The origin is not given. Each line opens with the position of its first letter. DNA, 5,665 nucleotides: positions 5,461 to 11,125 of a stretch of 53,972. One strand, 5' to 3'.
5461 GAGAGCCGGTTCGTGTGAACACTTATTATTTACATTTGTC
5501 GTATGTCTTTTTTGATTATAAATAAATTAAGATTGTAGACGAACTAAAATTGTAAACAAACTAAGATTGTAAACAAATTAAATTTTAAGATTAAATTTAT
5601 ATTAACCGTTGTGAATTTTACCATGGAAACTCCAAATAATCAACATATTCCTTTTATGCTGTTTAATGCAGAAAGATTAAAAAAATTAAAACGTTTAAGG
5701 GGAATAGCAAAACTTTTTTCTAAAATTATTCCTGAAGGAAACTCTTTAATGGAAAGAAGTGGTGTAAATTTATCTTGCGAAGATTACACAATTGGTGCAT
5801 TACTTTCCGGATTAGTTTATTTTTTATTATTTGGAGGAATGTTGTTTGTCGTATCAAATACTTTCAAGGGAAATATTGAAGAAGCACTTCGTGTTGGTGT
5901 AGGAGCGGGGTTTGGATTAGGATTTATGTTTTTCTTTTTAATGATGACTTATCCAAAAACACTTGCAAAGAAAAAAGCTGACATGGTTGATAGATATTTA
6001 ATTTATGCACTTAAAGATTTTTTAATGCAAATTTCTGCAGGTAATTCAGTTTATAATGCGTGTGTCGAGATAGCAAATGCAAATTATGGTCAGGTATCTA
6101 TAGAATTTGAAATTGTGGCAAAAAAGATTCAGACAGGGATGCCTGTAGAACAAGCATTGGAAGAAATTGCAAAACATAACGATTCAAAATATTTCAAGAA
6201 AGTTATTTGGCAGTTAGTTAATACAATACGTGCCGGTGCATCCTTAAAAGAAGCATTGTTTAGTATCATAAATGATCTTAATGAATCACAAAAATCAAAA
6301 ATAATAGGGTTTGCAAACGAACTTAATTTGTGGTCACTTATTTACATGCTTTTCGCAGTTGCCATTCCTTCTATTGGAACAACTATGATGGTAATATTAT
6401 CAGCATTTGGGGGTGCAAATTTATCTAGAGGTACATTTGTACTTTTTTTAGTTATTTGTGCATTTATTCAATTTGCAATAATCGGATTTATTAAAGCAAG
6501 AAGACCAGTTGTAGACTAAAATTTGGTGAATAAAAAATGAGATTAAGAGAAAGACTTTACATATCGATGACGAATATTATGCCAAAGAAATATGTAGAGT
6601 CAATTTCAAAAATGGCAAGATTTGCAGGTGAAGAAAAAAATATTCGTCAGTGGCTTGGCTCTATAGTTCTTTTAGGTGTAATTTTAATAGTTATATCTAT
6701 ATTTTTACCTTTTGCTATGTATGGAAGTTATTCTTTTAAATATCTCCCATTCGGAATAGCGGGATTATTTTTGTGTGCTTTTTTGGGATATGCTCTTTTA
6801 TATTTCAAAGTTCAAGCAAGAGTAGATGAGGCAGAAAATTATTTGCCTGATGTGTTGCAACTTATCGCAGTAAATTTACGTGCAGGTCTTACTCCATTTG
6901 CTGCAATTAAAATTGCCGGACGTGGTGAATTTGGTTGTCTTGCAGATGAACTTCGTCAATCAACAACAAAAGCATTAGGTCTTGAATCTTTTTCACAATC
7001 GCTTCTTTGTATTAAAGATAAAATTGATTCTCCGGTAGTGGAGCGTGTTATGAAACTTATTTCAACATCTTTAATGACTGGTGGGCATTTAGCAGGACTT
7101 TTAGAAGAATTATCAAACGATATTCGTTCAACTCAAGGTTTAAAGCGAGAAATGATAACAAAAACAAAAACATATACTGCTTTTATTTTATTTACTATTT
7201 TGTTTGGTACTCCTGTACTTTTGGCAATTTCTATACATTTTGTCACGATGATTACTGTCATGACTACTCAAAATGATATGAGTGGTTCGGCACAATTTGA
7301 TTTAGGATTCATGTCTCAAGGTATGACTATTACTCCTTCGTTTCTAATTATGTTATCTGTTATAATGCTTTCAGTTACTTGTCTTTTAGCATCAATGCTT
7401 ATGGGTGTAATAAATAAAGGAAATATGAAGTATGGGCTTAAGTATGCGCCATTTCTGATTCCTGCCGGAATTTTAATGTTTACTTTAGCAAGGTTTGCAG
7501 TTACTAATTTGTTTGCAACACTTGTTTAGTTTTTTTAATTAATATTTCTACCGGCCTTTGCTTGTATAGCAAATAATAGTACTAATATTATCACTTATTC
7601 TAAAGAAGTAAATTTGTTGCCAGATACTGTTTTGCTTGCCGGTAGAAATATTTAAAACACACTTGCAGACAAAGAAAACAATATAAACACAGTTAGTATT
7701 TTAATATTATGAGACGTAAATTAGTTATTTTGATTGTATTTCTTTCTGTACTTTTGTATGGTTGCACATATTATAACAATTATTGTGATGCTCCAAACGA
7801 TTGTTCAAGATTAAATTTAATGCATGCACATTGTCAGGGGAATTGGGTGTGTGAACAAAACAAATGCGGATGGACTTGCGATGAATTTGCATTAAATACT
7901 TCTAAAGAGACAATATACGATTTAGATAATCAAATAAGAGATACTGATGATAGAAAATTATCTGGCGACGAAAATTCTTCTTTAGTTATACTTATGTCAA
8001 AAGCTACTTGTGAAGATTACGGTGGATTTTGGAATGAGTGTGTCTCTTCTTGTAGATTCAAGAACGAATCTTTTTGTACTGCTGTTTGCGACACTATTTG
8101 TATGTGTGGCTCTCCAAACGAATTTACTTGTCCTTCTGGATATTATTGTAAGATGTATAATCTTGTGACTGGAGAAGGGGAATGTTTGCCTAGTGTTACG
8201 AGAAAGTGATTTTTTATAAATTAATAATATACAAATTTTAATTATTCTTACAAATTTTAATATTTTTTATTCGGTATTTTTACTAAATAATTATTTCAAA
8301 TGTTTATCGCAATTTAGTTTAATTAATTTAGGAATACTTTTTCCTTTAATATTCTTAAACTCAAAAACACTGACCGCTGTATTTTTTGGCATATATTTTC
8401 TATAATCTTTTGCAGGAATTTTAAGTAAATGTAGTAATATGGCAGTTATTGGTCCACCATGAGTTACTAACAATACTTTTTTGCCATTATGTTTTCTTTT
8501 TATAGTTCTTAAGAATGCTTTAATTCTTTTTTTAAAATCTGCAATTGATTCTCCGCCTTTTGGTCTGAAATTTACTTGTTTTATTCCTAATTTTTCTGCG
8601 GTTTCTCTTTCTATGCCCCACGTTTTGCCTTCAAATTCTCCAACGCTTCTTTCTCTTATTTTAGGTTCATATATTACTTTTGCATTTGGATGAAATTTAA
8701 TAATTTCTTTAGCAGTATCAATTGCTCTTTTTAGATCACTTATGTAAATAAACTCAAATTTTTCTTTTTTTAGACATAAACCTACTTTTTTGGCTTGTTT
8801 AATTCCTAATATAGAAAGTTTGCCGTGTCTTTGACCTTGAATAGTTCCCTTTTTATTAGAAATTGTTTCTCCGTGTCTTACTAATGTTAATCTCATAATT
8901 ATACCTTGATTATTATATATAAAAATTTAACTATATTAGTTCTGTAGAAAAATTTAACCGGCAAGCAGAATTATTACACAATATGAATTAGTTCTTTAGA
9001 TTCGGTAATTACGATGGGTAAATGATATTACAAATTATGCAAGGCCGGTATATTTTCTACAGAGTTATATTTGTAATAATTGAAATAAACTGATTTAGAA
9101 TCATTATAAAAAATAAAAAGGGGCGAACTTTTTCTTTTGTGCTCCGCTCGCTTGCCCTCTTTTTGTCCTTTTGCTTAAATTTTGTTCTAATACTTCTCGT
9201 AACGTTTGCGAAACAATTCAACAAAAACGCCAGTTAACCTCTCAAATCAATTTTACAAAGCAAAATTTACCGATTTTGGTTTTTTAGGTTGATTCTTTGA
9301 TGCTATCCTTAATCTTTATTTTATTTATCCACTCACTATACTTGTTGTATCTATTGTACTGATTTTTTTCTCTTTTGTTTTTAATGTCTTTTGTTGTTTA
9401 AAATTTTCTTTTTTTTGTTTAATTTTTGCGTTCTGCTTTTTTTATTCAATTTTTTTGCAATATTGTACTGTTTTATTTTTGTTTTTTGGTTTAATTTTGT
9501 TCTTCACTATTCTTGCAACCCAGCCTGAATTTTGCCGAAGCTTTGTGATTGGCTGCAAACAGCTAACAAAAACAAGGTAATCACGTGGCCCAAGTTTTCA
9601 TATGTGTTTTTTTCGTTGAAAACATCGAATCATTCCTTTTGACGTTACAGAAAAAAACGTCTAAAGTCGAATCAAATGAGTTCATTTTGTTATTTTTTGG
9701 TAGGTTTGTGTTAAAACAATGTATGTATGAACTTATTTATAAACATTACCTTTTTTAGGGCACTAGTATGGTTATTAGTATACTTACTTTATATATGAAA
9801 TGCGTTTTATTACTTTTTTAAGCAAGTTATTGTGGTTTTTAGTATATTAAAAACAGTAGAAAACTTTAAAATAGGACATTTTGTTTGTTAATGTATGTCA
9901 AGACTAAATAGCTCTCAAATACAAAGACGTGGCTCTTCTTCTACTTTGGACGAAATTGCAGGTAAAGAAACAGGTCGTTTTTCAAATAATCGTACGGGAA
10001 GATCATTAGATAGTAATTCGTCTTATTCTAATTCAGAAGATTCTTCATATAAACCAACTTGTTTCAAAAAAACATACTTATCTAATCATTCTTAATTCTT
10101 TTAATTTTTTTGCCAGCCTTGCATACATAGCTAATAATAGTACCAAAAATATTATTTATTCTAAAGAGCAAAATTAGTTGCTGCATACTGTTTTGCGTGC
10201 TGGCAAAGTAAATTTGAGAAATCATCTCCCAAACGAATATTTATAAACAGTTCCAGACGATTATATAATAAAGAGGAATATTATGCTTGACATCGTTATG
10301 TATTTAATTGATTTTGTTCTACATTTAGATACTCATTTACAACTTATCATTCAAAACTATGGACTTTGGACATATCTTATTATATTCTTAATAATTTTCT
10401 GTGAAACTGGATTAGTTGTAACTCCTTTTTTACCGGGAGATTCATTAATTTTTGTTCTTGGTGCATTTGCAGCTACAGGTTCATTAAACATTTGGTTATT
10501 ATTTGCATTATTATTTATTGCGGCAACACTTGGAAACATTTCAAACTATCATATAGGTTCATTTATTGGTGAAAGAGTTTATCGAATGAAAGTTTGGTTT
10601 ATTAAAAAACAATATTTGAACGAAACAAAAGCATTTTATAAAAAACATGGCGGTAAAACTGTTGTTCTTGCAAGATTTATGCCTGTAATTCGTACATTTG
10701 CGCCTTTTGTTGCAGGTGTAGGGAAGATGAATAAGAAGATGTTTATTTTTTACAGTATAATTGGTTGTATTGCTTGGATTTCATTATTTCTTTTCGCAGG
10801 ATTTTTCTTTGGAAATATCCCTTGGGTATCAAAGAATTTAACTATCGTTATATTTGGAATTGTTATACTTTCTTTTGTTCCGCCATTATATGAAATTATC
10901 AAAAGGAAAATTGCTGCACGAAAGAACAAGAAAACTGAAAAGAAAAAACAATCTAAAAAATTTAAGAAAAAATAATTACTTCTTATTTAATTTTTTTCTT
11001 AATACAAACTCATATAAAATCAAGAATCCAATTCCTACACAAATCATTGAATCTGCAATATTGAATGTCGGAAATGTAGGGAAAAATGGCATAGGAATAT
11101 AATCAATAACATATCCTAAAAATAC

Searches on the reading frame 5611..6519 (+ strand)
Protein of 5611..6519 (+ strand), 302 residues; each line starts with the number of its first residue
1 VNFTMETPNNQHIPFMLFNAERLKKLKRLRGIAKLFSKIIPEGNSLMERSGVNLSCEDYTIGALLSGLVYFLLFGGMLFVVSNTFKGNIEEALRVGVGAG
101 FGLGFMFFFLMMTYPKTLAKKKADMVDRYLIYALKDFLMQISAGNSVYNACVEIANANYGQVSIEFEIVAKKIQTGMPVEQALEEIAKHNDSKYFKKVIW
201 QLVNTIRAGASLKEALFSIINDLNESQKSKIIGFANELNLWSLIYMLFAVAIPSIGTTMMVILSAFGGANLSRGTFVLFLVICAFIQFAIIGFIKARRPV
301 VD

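Call 8: search_protein_families(library=pfam, proteins=[window:5611-6519:+])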
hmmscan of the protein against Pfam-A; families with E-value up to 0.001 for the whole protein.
window:5611-6519:+ (302 aa): 1 family
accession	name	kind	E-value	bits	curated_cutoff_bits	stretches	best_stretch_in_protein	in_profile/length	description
PF00482.28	T2SSF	-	5.4e-12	46.2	25.2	1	134-255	2-120/125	Type II secretion system (T2SS), protein F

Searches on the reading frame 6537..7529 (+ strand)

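Call 8: search_protein_families(library=pfam, proteins=[window:6537-7529:+])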
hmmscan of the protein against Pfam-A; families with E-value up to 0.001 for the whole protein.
window:6537-7529:+ (330 aa): 1 family
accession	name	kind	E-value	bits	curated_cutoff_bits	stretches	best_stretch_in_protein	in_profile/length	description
PF00482.28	T2SSF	-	1.3e-12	48.2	25.2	1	107-231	2-123/125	Type II secretion system (T2SS), protein F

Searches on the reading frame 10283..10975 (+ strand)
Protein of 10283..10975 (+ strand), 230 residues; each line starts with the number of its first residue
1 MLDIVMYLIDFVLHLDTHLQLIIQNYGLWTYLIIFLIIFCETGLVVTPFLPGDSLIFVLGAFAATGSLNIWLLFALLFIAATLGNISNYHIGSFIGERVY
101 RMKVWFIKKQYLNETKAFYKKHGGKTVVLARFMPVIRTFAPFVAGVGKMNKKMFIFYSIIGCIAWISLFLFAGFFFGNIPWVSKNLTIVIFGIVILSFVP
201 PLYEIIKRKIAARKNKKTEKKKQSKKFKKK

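Call 35: search_protein_families(library=pfam, proteins=[window:10283-10975:+])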
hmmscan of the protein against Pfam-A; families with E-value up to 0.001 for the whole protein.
window:10283-10975:+ (230 aa): 1 family
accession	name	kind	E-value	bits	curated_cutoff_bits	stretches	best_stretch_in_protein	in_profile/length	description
PF09335.16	VTT_dom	-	3.6e-19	69.9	33.9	1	50-173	1-121/123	VTT domain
